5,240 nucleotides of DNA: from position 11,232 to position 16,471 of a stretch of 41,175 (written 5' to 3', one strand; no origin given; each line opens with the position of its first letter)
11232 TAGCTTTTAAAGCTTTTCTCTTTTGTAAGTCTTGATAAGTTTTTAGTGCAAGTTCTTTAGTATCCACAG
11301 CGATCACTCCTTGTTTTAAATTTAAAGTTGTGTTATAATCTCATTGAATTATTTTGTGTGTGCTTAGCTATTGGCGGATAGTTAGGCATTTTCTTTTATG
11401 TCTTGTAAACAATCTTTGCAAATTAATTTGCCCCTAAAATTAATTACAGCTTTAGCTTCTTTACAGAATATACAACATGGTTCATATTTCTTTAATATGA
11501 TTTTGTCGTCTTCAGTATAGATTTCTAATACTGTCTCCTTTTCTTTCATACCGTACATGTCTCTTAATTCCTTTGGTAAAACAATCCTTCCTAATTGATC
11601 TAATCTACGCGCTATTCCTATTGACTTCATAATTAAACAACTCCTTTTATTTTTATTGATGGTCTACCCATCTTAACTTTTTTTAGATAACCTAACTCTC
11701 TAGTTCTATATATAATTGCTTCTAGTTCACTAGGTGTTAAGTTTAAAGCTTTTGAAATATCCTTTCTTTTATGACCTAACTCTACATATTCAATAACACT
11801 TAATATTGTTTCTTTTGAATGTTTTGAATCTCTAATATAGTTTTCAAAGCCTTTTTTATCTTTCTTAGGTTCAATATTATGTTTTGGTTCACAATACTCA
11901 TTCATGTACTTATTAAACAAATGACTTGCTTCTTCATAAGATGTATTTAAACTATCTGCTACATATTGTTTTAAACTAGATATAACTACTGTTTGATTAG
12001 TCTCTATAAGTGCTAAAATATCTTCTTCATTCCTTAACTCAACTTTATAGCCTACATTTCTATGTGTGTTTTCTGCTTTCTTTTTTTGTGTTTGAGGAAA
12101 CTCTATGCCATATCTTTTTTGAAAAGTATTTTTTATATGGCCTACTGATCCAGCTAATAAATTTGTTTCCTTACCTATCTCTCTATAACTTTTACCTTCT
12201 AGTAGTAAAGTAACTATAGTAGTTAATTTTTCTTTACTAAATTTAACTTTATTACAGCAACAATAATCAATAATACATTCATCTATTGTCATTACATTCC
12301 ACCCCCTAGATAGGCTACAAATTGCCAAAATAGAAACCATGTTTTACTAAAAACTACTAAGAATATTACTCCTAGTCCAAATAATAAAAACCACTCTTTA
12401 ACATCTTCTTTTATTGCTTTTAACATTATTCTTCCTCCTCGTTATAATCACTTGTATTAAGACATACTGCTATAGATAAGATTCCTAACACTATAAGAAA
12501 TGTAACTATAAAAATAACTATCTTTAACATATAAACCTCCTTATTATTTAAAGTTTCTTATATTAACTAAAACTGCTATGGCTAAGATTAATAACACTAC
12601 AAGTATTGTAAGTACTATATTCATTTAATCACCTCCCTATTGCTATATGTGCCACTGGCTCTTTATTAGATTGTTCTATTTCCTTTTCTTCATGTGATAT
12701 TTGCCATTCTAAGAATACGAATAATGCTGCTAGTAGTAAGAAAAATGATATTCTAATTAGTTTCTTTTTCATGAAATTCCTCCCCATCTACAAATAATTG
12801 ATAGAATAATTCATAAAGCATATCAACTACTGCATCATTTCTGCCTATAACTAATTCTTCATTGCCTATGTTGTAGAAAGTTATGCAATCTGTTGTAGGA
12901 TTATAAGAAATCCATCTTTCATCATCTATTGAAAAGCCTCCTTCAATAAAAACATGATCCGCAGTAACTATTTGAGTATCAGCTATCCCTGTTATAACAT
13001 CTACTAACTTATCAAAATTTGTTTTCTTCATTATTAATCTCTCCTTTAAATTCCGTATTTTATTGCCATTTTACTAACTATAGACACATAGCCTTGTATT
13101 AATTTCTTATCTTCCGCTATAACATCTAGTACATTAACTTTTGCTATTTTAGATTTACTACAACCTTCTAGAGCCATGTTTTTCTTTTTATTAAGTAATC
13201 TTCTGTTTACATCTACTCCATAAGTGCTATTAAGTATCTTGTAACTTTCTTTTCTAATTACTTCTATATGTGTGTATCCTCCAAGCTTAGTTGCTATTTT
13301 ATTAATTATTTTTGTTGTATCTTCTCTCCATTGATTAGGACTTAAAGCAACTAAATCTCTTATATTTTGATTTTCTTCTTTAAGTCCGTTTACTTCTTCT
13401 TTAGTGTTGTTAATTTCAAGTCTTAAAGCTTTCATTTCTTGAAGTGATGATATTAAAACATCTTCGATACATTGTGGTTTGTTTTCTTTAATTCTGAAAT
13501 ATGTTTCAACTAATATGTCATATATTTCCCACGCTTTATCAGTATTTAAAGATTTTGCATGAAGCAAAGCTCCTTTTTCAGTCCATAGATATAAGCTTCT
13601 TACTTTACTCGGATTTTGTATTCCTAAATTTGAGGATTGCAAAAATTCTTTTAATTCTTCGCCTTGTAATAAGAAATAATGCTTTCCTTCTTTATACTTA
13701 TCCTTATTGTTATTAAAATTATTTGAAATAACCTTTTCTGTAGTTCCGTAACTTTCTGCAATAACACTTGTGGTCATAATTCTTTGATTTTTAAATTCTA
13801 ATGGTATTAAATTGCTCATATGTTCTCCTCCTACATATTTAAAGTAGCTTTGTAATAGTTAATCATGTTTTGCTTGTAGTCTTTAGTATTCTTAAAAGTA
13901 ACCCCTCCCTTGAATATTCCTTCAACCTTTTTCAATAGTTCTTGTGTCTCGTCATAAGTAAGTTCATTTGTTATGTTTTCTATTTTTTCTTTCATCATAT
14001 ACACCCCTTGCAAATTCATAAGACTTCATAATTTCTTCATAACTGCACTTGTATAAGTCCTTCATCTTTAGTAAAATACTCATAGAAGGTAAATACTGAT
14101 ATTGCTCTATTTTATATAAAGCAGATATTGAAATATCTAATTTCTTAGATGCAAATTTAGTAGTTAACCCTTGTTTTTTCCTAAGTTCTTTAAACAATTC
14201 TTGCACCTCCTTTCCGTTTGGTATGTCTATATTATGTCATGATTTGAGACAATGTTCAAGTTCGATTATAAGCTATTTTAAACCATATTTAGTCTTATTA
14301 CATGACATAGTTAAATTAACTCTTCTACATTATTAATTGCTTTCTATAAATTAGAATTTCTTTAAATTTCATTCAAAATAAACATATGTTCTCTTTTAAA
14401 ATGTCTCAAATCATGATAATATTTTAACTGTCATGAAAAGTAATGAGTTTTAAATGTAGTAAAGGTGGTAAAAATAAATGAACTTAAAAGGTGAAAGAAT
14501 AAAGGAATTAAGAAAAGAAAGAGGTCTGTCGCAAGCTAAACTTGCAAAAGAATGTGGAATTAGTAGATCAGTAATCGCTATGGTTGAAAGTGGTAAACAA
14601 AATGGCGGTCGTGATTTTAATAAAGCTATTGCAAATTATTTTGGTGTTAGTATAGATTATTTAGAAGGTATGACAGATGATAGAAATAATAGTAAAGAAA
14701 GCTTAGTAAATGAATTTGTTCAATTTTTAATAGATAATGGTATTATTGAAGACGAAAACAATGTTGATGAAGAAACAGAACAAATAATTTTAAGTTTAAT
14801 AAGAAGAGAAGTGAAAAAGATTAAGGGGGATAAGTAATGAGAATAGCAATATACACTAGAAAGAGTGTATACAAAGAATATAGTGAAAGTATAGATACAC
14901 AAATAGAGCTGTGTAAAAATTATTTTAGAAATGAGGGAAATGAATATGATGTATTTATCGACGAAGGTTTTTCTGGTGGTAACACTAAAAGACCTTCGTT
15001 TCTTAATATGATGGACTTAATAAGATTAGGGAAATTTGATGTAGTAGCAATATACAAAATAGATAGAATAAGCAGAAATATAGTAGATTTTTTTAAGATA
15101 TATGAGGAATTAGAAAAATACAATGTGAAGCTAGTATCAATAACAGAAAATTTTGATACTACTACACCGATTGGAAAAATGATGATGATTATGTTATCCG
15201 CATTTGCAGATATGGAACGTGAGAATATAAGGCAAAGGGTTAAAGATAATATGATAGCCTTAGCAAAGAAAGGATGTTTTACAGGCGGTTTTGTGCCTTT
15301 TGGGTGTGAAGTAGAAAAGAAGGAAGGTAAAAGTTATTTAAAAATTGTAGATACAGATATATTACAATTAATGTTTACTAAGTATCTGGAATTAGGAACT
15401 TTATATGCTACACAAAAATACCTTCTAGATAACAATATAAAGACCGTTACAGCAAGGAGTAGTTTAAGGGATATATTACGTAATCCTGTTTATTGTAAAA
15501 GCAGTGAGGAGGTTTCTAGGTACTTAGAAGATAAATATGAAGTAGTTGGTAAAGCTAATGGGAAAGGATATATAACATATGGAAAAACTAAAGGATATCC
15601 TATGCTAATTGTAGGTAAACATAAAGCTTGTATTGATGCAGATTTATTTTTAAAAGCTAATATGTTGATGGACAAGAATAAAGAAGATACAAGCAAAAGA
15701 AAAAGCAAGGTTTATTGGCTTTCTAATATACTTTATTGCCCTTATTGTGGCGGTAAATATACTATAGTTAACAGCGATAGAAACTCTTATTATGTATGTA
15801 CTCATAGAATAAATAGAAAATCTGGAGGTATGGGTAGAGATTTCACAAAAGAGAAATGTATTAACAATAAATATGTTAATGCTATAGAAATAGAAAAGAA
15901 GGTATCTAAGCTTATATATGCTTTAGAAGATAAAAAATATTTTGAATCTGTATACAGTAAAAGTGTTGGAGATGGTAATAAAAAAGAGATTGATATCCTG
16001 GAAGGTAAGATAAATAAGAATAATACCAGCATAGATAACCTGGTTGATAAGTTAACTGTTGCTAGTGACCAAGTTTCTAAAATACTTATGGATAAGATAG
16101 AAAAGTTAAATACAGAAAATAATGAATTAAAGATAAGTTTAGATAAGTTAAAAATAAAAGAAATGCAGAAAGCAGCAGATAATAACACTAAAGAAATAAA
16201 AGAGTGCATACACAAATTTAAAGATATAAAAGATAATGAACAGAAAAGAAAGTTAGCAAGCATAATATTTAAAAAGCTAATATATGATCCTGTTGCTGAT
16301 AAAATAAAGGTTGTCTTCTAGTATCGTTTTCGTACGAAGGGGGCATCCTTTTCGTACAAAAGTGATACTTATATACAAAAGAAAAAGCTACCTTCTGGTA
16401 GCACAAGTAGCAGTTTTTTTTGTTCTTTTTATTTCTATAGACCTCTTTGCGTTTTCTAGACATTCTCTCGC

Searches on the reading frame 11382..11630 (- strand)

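Call 48: search_protein_families(library=pfam, proteins=[window:11382-11630:-], max_evalue=0.001)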
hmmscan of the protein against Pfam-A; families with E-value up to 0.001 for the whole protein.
window:11382-11630:- (82 aa): 1 family
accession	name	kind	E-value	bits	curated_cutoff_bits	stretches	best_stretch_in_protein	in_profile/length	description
PF04014.23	MazE_antitoxin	-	6.6e-08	32.8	24.7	1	8-50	2-44/48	Antidote-toxin recognition MazE, bacterial antitoxin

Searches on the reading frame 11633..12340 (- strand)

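Call 48: search_protein_families(library=pfam, proteins=[window:11633-12340:-], max_evalue=0.001)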
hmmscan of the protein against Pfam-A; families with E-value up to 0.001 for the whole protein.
window:11633-12340:- (235 aa): 3 families
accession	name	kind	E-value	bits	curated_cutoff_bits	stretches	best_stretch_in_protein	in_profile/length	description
PF04218.19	CENP-B_N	-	0.00037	20.5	21.2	0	181-210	14-43/53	CENP-B N-terminal DNA-binding domain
PF02796.21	HTH_7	-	0.00038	21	23.8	0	172-204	4-36/45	Helix-turn-helix domain of resolvase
PF08281.18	Sigma70_r4_2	-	0.00058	19.9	25.7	0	41-66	17-43/54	Sigma-70, region 4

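Call 68: search_protein_families(library=phrogs, proteins=[window:11633-12340:-], max_evalue=0.001)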
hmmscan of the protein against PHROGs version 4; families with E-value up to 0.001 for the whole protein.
window:11633-12340:- (235 aa): 0 families

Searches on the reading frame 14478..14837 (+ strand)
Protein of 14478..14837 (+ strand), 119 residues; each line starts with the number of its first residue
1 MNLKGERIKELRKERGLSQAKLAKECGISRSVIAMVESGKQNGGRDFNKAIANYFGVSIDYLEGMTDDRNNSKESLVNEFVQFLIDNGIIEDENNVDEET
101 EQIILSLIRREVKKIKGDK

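Call 48: search_protein_families(library=pfam, proteins=[window:14478-14837:+], max_evalue=0.001)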
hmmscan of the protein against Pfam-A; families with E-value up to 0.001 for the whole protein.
window:14478-14837:+ (119 aa): 5 families
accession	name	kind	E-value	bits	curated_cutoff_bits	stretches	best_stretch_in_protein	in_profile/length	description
PF01381.28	HTH_3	-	1.1e-14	54.6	23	1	8-62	1-55/55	Helix-turn-helix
PF12844.13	HTH_19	-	7.6e-14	51.8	30.2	1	5-62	1-58/64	Helix-turn-helix domain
PF13560.12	HTH_31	-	1.5e-10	41.7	27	1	5-59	3-58/64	Helix-turn-helix domain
PF13412.12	HTH_24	-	4.2e-06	26.7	21.9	0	8-33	9-34/48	Winged helix-turn-helix DNA-binding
PF13443.12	HTH_26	-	0.00032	21.3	22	1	7-40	1-34/63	Cro/C1-type HTH DNA-binding domain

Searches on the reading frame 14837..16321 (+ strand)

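Call 48: search_protein_families(library=pfam, proteins=[window:14837-16321:+], max_evalue=0.001)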
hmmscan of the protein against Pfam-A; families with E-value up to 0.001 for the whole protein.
window:14837-16321:+ (494 aa): 3 families
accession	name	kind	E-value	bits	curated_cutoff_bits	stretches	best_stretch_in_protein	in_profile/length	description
PF00239.26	Resolvase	-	3.6e-37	128.1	23.3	1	3-146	1-143/145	Resolvase, N terminal domain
PF13408.12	Zn_ribbon_recom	-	2.2e-09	38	25.3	1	294-359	1-56/58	Recombinase zinc beta ribbon domain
PF07508.19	Recombinase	-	2.3e-09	37.8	21.1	1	175-281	6-102/102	Recombinase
